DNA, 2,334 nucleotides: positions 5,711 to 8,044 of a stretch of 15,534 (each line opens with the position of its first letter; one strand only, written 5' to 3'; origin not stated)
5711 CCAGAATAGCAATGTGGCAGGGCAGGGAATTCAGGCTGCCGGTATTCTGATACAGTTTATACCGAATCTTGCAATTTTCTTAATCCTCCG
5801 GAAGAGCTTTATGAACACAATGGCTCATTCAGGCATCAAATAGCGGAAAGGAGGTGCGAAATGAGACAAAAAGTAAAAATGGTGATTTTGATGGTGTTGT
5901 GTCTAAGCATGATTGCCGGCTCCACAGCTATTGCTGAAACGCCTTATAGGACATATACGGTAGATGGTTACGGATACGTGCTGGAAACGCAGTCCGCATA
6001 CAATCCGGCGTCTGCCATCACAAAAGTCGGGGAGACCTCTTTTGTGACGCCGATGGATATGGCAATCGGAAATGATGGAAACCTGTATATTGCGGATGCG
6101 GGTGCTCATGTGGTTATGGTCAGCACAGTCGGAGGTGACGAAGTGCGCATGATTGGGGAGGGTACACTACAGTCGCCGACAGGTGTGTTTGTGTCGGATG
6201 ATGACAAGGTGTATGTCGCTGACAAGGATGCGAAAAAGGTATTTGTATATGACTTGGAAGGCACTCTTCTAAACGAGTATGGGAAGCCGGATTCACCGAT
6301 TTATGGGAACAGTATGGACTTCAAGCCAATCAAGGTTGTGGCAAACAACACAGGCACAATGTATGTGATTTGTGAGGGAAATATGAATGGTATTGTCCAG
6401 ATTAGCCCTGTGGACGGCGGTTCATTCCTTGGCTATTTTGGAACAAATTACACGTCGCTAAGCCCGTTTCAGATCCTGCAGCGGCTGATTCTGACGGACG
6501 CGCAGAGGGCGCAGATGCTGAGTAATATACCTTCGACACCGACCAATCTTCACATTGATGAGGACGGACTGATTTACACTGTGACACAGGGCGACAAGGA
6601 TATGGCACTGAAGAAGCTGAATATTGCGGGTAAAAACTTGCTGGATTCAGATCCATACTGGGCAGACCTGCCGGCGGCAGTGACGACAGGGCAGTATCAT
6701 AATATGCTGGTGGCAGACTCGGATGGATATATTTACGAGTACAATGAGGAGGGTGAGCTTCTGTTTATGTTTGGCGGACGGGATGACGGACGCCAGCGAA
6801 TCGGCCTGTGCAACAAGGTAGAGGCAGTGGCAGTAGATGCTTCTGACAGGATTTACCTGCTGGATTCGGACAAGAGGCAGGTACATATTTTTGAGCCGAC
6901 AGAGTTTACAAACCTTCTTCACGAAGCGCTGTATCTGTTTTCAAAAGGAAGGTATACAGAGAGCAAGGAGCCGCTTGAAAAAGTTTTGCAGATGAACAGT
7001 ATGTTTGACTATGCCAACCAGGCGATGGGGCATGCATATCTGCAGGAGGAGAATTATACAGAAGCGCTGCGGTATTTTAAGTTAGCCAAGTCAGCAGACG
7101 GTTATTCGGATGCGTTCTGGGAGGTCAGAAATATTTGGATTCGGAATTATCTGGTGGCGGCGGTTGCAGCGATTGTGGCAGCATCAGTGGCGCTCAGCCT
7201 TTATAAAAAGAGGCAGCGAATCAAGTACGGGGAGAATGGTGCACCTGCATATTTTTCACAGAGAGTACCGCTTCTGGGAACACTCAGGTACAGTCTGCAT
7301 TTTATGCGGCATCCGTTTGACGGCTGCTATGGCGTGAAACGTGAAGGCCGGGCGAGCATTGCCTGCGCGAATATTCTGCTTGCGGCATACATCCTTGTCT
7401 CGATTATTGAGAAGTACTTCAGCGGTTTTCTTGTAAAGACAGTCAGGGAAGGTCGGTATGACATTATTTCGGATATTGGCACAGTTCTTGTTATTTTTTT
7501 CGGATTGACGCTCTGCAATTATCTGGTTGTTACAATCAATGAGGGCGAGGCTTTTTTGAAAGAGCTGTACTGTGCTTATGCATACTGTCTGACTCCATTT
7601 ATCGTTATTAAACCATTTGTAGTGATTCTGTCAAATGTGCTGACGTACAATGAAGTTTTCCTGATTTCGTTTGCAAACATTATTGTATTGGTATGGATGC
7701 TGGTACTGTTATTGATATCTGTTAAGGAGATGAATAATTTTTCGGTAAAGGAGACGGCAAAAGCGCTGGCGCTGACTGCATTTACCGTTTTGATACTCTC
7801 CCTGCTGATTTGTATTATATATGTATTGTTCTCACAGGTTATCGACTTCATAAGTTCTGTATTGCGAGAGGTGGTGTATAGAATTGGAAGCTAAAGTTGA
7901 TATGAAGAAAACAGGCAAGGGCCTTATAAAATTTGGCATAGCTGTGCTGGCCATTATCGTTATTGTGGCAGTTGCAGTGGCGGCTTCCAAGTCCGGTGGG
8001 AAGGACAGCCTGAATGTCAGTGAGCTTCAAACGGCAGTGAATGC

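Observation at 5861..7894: Unusual fusion: extracellular NHL beta-propeller plus TPR tethered to a polytopic Yip1-like membrane domain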

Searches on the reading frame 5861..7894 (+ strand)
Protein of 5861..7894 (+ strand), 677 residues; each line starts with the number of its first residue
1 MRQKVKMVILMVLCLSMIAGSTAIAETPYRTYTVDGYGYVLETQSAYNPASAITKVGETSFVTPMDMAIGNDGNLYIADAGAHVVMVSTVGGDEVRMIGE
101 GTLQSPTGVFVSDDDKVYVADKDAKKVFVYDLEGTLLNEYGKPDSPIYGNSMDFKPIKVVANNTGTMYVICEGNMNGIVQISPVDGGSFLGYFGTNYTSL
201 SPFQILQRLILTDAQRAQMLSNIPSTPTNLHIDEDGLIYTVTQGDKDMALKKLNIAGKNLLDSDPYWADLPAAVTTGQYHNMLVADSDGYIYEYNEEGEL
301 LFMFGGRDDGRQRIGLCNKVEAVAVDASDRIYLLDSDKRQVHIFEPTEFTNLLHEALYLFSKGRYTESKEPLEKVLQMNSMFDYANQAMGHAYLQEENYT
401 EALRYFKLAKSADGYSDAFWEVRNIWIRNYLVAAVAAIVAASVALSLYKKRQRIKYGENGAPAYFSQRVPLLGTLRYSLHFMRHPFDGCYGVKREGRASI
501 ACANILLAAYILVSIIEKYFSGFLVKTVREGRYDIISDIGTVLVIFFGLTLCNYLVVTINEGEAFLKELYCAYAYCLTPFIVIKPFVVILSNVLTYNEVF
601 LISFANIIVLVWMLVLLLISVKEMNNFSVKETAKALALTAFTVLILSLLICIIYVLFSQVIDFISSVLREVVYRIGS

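Call 4: search_protein_families(library=pfam, proteins=[window:5861-7894:+], max_evalue=1)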
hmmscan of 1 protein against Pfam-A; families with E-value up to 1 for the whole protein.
window:5861-7894:+ (677 aa): 20 families
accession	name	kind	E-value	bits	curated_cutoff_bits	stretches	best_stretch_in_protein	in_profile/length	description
PF01436.27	NHL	-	2.3e-09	37.3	20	1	103-130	1-28/28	NHL repeat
PF04893.22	Yip1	-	2.5e-09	37.7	28.6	1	507-649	33-171/173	Yip1 domain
PF00515.34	TPR_1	-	0.00043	20.4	27.8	1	389-409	7-27/34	Tetratricopeptide repeat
PF13181.12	TPR_8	-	0.0012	19.3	25.7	1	386-413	4-31/34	Tetratricopeptide repeat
PF07719.23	TPR_2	-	0.0028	18.1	27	1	387-409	5-27/34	Tetratricopeptide repeat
PF25021.1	TEN_NHL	-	0.013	15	27.1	0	58-79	27-48/357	Teneurin NHL domain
PF13374.12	TPR_10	-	0.018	15.5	27.5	0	356-378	9-31/42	Tetratricopeptide repeat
PF01731.26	Arylesterase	-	0.022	15.4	21.3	1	102-131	52-82/86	Arylesterase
PF25063.1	ARM_TT21_C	-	0.03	14.6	35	1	353-413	100-159/209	Tetratricopeptide repeat protein 21 C-terminal ARM domain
PF08450.18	SGL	-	0.03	14.4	26.3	1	96-143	174-223/246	SMP-30/Gluconolactonase/LRE-like region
PF02515.22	CoA_transf_3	-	0.049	13.2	23.3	1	76-112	21-57/366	CoA-transferase family III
PF14559.12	TPR_19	-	0.081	13.7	25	1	359-411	1-53/68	Tetratricopeptide repeat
PF13428.12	TPR_14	-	0.099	13.8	23.5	1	387-421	5-39/44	Tetratricopeptide repeat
PF13176.12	TPR_7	-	0.1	13.2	27.9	1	388-408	4-24/36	Tetratricopeptide repeat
PF13424.12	TPR_12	-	0.11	13.2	30.1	0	388-409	8-29/77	Tetratricopeptide repeat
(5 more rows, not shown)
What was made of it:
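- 5861..7894 (+): Gene for the 677-aa NHL-TPR-Yip1 membrane protein (stop codon 7892-7894). Pfam NHL and Yip1 above cut-off (call 4).
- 6899..7093 (+): Two TPR-like helical hairpins, residues 347-411. TPR_1/2/8 hits below cut-off (call 4).
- On NHL repeat beta-propeller (PF01436): 37.3 bits against cut-off 20 (call 4).
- On Tetratricopeptide repeat (TPR): The best hit is TPR_1 at 20.4 bits against cut-off 27.8 (call 4).
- On Yip1 domain (PF04893): 37.7 bits against cut-off 28.6, profile positions 33-171 of 173 (call 4).
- Checked: NHL: Pfam NHL 37.3 bits (cut-off 20) (call 4).
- The enzyme-family HMMs (SGL, Arylesterase) score below their cut-offs (call 4). Weak hits to SGL, Arylesterase and the strictosidine-synthase N-terminal domain (call 4).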

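Call 6: search_protein_families(library=ncbifam, proteins=[window:5861-7894:+], max_evalue=0.01)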
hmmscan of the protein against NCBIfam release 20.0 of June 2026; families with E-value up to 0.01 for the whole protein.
window:5861-7894:+ (677 aa): 4 families
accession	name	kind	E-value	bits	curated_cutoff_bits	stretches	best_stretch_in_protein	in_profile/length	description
NF035926.1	scyF_NHL_VPEP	equivalog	3e-13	49.6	350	1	55-197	145-287/376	scytonemin biosynthesis PEP-CTERM protein ScyF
NF033206.1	ScyE_fam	subfamily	4e-06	26.6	80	1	49-122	241-320/333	ScyD/ScyE family protein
NF047780.1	LIC12708_fam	subfamily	6.2e-05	22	150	0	112-145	64-97/391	LIC_12708 family protein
NF053768.1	CIS12_fam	equivalog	0.0051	15.5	860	0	58-132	125-196/715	CIS12 family contractile injection system protein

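Call 8: find_homologous_proteins(query=window:5861-7891:+)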
Query window:5861-7891:+ (677 aa): 1786 proteins with E <= 0.001 among 8000 candidates; the best 120 are listed.
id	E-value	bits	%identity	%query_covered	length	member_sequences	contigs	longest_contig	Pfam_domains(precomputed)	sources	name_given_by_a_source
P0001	0.0e+0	1437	93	100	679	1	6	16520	PF04893.23,PF01436.28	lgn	-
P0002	0.0e+0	1433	93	100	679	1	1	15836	PF04893.23,PF01436.28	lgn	-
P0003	0.0e+0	1433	93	100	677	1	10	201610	PF04893.23,PF01436.28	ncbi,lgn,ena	-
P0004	0.0e+0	1433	93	100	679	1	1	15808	PF04893.23,PF01436.28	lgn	-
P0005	0.0e+0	1433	93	100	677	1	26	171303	PF04893.23,PF01436.28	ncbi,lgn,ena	-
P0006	0.0e+0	1432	93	100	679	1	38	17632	PF04893.23,PF01436.28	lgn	-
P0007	0.0e+0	1432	93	100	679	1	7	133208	PF04893.23,PF01436.28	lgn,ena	-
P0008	0.0e+0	1432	93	100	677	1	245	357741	PF04893.23,PF01436.28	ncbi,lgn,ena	-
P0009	0.0e+0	1432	93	100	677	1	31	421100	PF04893.23,PF01436.28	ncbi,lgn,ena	-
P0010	0.0e+0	1431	93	100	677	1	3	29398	PF04893.23,PF01436.28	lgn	-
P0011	0.0e+0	1431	93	100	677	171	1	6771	PF04893.23,PF01436.28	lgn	-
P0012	0.0e+0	1430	93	100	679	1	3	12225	PF04893.23,PF01436.28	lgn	-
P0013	0.0e+0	1430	93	100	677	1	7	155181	PF04893.23,PF01436.28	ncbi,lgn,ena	-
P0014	0.0e+0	1430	93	100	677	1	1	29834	PF04893.23,PF01436.28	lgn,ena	-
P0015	0.0e+0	1430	93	100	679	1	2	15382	PF04893.23,PF01436.28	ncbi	-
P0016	0.0e+0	1430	93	100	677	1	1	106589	PF04893.23,PF01436.28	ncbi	-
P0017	0.0e+0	1430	93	100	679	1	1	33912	PF04893.23,PF01436.28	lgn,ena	-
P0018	0.0e+0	1430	93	100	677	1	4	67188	PF04893.23,PF01436.28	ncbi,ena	-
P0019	0.0e+0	1429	93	100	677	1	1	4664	PF04893.23,PF01436.28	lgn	-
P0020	0.0e+0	1429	93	100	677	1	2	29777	PF04893.23,PF01436.28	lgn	-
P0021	0.0e+0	1429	93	100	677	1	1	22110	PF04893.23,PF01436.28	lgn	-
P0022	0.0e+0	1429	93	100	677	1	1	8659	PF04893.23,PF01436.28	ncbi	-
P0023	0.0e+0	1428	93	100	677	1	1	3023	PF04893.23,PF01436.28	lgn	-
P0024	0.0e+0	1427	93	100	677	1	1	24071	PF04893.23,PF01436.28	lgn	-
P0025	0.0e+0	1427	93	100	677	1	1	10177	PF04893.23,PF01436.28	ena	-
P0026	0.0e+0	1425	92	100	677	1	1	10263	PF04893.23,PF01436.28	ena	-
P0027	0.0e+0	1424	93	100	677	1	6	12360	PF04893.23,PF01436.28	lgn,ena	-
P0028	0.0e+0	1420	93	100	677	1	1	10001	PF04893.23,PF01436.28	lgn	-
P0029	0.0e+0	1419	92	100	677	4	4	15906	PF04893.23,PF01436.28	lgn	-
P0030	0.0e+0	1418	92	100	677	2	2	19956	PF04893.23,PF01436.28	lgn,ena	-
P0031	0.0e+0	1417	92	100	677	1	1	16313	PF04893.23,PF01436.28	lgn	-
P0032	0.0e+0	1417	92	100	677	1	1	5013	PF04893.23,PF01436.28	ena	-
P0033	0.0e+0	1416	92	100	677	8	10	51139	PF04893.23,PF01436.28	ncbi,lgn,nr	ncbi:hypothetical protein IMSAGC011_00970 [Lachnospiraceae bacterium]|nr:hypothetical protein IMSAGC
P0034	0.0e+0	1414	92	100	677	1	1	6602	PF04893.23,PF01436.28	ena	-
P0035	0.0e+0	1376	89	100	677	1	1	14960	PF04893.23,PF01436.28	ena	-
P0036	0.0e+0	1373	88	100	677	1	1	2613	PF04893.23,PF01436.28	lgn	-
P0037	0.0e+0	1371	88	100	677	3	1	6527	PF04893.23,PF01436.28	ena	-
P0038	0.0e+0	1358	87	100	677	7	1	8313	PF04893.23,PF01436.28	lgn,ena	-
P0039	0.0e+0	1347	86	100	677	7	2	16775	PF04893.23,PF01436.28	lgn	-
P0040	0.0e+0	1346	86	100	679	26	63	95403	PF04893.23,PF01436.28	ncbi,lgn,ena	-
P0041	0.0e+0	1341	87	99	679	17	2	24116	PF04893.23,PF01436.28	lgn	-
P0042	0.0e+0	1340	88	97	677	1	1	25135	PF04893.23,PF01436.28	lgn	-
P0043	0.0e+0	1339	88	97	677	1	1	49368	PF04893.23,PF01436.28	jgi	-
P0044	0.0e+0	1335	88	97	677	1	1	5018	PF04893.23,PF01436.28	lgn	-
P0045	0.0e+0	1335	88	97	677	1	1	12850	PF04893.23,PF01436.28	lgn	-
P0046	0.0e+0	1334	86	100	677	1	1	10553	PF04893.23,PF01436.28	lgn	-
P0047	0.0e+0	1331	85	100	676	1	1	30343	PF04893.23,PF01436.28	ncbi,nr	ncbi:MAG: YIP1 family protein [Roseburia sp.]|nr:YIP1 family protein [Roseburia sp.]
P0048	0.0e+0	1327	86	100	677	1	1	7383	PF04893.23,PF01436.28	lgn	-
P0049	0.0e+0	1326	86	100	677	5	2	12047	PF04893.23,PF01436.28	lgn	-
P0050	0.0e+0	1325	86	100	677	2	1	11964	PF04893.23,PF01436.28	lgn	-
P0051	0.0e+0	1323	85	100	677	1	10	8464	PF04893.23,PF01436.28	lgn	-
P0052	0.0e+0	1322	85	100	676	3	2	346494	PF04893.23,PF01436.28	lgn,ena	-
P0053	0.0e+0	1315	85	100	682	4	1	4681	PF04893.23,PF01436.28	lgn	-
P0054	0.0e+0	1302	84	100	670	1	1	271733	PF04893.23,PF01436.28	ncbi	-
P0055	0.0e+0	1298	84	100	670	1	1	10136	PF04893.23,PF01436.28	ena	-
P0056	0.0e+0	1267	82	100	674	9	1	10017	PF04893.23,PF01436.28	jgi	jgi:tetratricopeptide (TPR) repeat protein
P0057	0.0e+0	1263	83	97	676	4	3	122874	PF04893.23,PF01436.28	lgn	-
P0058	0.0e+0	1228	79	100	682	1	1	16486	PF04893.23,PF01436.28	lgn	-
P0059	0.0e+0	1225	79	100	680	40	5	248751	PF04893.23,PF01436.28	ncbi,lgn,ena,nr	ncbi:MAG: YIP1 family protein [Lachnospiraceae bacterium]|nr:YIP1 family protein [Lachnospiraceae ba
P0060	0.0e+0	1221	80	97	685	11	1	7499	PF04893.23,PF01436.28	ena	-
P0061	0.0e+0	1217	78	100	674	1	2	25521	PF04893.23,PF01436.28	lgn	-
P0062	0.0e+0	1217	78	100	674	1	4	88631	PF04893.23,PF01436.28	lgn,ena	-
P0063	0.0e+0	1216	78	100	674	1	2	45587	PF04893.23,PF01436.28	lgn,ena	-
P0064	0.0e+0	1216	78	100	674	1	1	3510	PF04893.23,PF01436.28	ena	-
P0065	0.0e+0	1216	78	100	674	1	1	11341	PF04893.23,PF01436.28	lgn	-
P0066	0.0e+0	1216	78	100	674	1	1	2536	PF04893.23,PF01436.28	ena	-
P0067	0.0e+0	1216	78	100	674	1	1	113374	PF04893.23,PF01436.28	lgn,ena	-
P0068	0.0e+0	1216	78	100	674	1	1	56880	PF04893.23,PF01436.28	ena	-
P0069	0.0e+0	1216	78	100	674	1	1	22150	PF04893.23,PF01436.28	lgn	-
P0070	0.0e+0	1216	78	100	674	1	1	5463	PF04893.23,PF01436.28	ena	-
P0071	0.0e+0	1216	78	100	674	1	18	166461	PF04893.23,PF01436.28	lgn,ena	-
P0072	0.0e+0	1216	78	100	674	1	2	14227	PF04893.23,PF01436.28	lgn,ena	-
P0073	0.0e+0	1215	78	100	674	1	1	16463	PF04893.23,PF01436.28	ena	-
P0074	0.0e+0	1215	78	100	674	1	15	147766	PF04893.23,PF01436.28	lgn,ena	-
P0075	0.0e+0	1215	78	100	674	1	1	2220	PF04893.23,PF01436.28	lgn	-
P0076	0.0e+0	1215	78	100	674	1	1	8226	PF04893.23,PF01436.28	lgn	-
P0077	0.0e+0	1215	78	100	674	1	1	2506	PF04893.23,PF01436.28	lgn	-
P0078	0.0e+0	1215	78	100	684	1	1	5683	PF04893.23,PF01436.28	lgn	-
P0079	0.0e+0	1215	78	100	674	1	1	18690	PF04893.23,PF01436.28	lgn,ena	-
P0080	0.0e+0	1215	78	100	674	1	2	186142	PF04893.23,PF01436.28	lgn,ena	-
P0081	0.0e+0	1215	78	100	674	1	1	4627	PF04893.23,PF01436.28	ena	-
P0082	0.0e+0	1215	78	100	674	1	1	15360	PF04893.23,PF01436.28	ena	-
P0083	0.0e+0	1215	78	100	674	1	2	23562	PF04893.23,PF01436.28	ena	-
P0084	0.0e+0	1215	78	100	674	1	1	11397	PF04893.23,PF01436.28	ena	-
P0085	0.0e+0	1215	78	100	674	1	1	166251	PF04893.23,PF01436.28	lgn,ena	-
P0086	0.0e+0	1215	78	100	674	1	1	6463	PF04893.23,PF01436.28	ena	-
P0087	0.0e+0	1215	78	100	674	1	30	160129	PF04893.23,PF01436.28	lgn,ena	-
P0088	0.0e+0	1215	78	100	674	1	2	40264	PF04893.23,PF01436.28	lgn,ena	-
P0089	0.0e+0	1215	78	100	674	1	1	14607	PF04893.23,PF01436.28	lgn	-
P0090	0.0e+0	1215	78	100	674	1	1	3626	PF04893.23,PF01436.28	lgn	-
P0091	0.0e+0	1215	78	100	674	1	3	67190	PF04893.23,PF01436.28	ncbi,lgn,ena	-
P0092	0.0e+0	1215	78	100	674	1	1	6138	PF04893.23,PF01436.28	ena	-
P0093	0.0e+0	1215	78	100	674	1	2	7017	PF04893.23,PF01436.28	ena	-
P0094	0.0e+0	1214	78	100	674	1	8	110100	PF04893.23,PF01436.28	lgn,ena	-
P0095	0.0e+0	1214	78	100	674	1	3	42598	PF04893.23,PF01436.28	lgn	-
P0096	0.0e+0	1214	78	100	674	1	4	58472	PF04893.23,PF01436.28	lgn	-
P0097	0.0e+0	1214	78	100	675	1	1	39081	PF04893.23,PF01436.28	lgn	-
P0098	0.0e+0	1214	78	100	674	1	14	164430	PF04893.23,PF01436.28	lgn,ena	-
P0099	0.0e+0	1214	78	100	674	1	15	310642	PF04893.23,PF01436.28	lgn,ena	-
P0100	0.0e+0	1214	78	100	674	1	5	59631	PF04893.23,PF01436.28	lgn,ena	-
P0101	0.0e+0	1214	78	100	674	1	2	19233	PF04893.23,PF01436.28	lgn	-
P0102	0.0e+0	1214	78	100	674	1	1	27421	PF04893.23,PF01436.28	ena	-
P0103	0.0e+0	1214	78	100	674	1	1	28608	PF04893.23,PF01436.28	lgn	-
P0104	0.0e+0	1214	78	100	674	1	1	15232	PF04893.23,PF01436.28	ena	-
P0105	0.0e+0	1214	78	100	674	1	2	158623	PF04893.23,PF01436.28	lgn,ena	-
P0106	0.0e+0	1214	78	100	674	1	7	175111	PF04893.23,PF01436.28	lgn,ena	-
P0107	0.0e+0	1214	78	100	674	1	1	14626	PF04893.23,PF01436.28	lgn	-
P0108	0.0e+0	1214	78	100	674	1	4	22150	PF04893.23,PF01436.28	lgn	-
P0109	0.0e+0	1214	78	100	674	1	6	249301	PF04893.23,PF01436.28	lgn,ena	-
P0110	0.0e+0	1214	78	100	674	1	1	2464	PF04893.23,PF01436.28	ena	-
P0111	0.0e+0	1214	78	100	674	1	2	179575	PF04893.23,PF01436.28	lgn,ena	-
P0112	0.0e+0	1214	78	100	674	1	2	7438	PF04893.23,PF01436.28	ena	-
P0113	0.0e+0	1214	78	100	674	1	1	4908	PF04893.23,PF01436.28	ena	-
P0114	0.0e+0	1214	78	100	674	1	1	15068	PF04893.23,PF01436.28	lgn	-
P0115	0.0e+0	1214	78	100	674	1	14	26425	PF04893.23,PF01436.28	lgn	-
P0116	0.0e+0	1214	78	100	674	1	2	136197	PF04893.23,PF01436.28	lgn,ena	-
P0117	0.0e+0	1214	78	100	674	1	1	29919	PF04893.23,PF01436.28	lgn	-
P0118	0.0e+0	1214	78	100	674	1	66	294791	PF04893.23,PF01436.28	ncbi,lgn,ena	-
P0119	0.0e+0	1214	78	100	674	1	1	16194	PF04893.23,PF01436.28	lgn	-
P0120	0.0e+0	1214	78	100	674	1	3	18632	PF04893.23,PF01436.28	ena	-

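Call 10: search_solved_structures(query=window:5861-7891:+, max_evalue=1)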
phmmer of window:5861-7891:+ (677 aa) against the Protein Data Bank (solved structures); distinct sequences matched with E-value up to 1: 68 (the best 60 are shown).
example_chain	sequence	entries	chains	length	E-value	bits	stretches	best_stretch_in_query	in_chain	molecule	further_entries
6d69_A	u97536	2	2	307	9e-13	50.8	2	55-195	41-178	NHL Repeat Region of D. melanogaster Thin | Thin, isoform D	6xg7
7qrw_A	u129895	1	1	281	9e-12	47.5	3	60-150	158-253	Isoform 4 of Tripartite motif-containing protein 3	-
7b96_A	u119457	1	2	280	6.7e-11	44.6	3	57-150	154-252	Isoform 2 of Tripartite motif-containing protein 2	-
7qrv_A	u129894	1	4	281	6.8e-11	44.6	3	57-150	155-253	Tripartite motif-containing protein 2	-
7b2r_A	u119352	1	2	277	6.8e-11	44.6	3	57-150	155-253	Tripartite motif-containing protein 2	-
4zlr_A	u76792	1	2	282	7.3e-11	44.5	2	68-141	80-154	Brain tumor protein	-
5ex7_A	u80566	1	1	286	7.8e-11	44.4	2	68-141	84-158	Brain tumor protein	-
1q7f_A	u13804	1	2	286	7.8e-11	44.4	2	68-141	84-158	brain tumor CG10719-PA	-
8j72_A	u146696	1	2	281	6e-10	41.4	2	61-174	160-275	E3 ubiquitin-protein ligase TRIM71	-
6fpt_A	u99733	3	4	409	3.8e-09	38.8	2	61-168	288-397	E3 ubiquitin-protein ligase TRIM71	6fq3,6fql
7qrx_A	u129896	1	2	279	1.3e-08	37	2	61-174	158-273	E3 ubiquitin-protein ligase TRIM71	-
9jur_A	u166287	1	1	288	1.5e-08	36.8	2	61-174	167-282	E3 ubiquitin-protein ligase TRIM71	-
6f0t_A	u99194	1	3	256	6.6e-08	34.7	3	58-127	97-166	Pizza6-SFW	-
6qsd_A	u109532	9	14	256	1.3e-07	33.8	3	57-127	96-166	Pizza6S | Pizza6-S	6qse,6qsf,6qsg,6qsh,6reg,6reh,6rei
3wwa_A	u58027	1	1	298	5.6e-07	31.6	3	61-174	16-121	Pizza7H protein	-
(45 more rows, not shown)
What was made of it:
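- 5936..6898 (+): Extracellular six-bladed NHL beta-propeller, residues 26-346, with a helical insert at 202-218. PDB sequence hits (call 10).
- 6899..7093 (+): Consensus-TPR PDB hits (call 10).
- On Tetratricopeptide repeat (TPR): Consensus-TPR PDB chains match residues 360-420 at E 8.5e-5 (call 10).
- Checked: PDB sequence hits are to NHL propellers (Thin, TRIM2/3/71, Brat, PknD sensor) (call 10).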

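Call 15: find_encoding_contigs(protein=P0059, flank=10000, max_places=3)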
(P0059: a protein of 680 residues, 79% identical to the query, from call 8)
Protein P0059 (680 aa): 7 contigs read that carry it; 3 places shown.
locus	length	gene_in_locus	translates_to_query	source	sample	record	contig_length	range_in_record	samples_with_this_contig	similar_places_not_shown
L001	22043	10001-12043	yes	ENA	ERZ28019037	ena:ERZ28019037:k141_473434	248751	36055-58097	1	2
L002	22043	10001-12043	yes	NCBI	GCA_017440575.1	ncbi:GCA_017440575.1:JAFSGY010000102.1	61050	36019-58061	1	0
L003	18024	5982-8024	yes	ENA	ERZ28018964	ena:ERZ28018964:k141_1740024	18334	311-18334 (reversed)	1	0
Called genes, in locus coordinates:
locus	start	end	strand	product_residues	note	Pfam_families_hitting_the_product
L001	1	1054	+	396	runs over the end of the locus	PF00155:Aminotran_1_2, PF01053:Cys_Met_Meta_PP (weak), PF01041:DegT_DnrJ_EryC1 (weak)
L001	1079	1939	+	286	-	PF01734:Patatin, PF19890:DUF6363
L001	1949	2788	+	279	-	PF02673:BacA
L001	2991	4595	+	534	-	PF04616:Glyco_hydro_43, PF16369:GH43_C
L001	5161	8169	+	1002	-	PF01547:SBP_bac_1, PF13416:SBP_bac_8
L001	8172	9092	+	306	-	PF00528:BPD_transp_1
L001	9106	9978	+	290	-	PF00528:BPD_transp_1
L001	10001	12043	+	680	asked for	PF01436:NHL (faint), PF04893:Yip1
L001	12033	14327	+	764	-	PF18952:DUF5696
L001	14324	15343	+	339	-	PF00528:BPD_transp_1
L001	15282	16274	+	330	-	PF00528:BPD_transp_1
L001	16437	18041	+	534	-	PF01547:SBP_bac_1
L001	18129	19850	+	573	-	PF04616:Glyco_hydro_43, PF16369:GH43_C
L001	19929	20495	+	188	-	PF00440:TetR_N (weak), PF14278:TetR_C_8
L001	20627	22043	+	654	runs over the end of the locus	PF06100:MCRA, PF13450:NAD_binding_8 (weak)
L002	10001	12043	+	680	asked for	PF01436:NHL (faint), PF04893:Yip1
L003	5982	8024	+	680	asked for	PF01436:NHL (faint), PF04893:Yip1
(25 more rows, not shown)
